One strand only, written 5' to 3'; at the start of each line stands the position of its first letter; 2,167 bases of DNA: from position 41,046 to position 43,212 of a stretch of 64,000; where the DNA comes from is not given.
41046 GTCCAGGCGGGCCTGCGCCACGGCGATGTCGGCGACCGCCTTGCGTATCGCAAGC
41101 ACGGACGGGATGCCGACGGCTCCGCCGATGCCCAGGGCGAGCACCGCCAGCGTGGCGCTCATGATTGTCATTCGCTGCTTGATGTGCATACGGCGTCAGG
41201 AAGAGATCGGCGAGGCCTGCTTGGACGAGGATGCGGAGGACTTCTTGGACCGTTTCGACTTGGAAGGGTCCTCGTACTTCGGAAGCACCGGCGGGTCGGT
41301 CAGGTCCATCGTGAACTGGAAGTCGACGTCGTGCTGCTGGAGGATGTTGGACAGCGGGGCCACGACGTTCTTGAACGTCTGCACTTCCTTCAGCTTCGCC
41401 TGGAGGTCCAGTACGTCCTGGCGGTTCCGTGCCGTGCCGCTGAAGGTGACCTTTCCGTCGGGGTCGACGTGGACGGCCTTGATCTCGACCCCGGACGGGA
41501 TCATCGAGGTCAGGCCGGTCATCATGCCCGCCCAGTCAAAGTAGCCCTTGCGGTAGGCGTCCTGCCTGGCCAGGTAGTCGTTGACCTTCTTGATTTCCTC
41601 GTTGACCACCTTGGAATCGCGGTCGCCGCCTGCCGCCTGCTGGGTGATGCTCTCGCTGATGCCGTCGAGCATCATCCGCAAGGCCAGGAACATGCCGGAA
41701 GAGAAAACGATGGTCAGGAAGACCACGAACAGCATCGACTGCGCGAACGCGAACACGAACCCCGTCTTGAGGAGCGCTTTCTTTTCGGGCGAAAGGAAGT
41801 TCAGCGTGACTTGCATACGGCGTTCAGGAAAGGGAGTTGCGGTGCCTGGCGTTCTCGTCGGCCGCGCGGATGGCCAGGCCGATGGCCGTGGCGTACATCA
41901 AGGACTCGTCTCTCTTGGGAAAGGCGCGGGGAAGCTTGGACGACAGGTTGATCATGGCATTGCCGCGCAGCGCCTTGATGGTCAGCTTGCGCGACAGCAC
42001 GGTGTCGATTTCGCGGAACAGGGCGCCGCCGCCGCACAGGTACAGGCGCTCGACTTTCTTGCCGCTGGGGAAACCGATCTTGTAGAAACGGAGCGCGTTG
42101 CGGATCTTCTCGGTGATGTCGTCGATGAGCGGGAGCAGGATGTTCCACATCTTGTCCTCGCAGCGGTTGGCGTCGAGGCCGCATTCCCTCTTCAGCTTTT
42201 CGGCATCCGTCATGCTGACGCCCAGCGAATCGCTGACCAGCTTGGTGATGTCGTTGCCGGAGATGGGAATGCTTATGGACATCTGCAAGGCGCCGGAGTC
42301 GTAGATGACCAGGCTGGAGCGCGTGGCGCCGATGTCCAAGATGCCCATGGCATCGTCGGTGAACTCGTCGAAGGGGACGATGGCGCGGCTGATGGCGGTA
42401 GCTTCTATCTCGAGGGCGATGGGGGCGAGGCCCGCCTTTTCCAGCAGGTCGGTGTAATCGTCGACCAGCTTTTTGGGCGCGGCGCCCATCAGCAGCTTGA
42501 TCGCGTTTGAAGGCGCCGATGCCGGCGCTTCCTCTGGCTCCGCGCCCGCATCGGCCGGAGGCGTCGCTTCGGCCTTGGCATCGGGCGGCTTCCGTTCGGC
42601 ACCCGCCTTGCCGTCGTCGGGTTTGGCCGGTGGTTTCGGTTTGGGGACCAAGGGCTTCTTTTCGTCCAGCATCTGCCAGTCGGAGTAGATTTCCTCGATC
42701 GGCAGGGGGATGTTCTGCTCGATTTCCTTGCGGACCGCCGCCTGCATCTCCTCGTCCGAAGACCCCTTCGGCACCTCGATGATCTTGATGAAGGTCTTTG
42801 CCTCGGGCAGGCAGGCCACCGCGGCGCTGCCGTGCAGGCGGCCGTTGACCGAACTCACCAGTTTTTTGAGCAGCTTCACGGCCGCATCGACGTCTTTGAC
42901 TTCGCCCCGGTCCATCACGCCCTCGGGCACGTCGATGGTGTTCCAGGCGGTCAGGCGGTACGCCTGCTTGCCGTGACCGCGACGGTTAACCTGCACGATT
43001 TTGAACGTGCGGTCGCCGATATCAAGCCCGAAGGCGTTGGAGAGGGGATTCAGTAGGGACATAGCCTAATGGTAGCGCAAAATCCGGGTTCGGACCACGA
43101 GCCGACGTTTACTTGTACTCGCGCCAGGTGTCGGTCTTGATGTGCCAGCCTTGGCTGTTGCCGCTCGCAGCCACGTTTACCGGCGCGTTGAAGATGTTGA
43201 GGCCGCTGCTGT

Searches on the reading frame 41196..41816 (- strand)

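Call 65: search_protein_families(library=pfam, proteins=[window:41196-41816:-], max_evalue=0.0001)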
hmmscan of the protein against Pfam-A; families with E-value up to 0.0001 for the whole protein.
window:41196-41816:- (206 aa): 1 family
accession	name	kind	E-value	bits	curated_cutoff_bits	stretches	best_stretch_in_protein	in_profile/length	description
PF05137.18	PilN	-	4.4e-05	23.9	22.8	1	98-160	2-63/78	Fimbrial assembly protein (PilN)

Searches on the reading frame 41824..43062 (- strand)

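Call 65: search_protein_families(library=pfam, proteins=[window:41824-43062:-], max_evalue=0.0001)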
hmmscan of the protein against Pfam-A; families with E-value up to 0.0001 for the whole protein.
window:41824-43062:- (412 aa): 3 families
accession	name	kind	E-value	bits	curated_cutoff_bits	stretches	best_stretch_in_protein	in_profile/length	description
PF11104.14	PilM_2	-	2.5e-41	142.2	27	2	183-400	121-339/340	Type IV pilus assembly protein PilM;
PF14450.12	FtsA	-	8.3e-12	46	31.8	1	241-395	2-127/127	Cell division protein FtsA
PF06723.19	MreB_Mbl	-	6e-06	25.8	27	0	306-365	243-302/327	MreB/Mbl protein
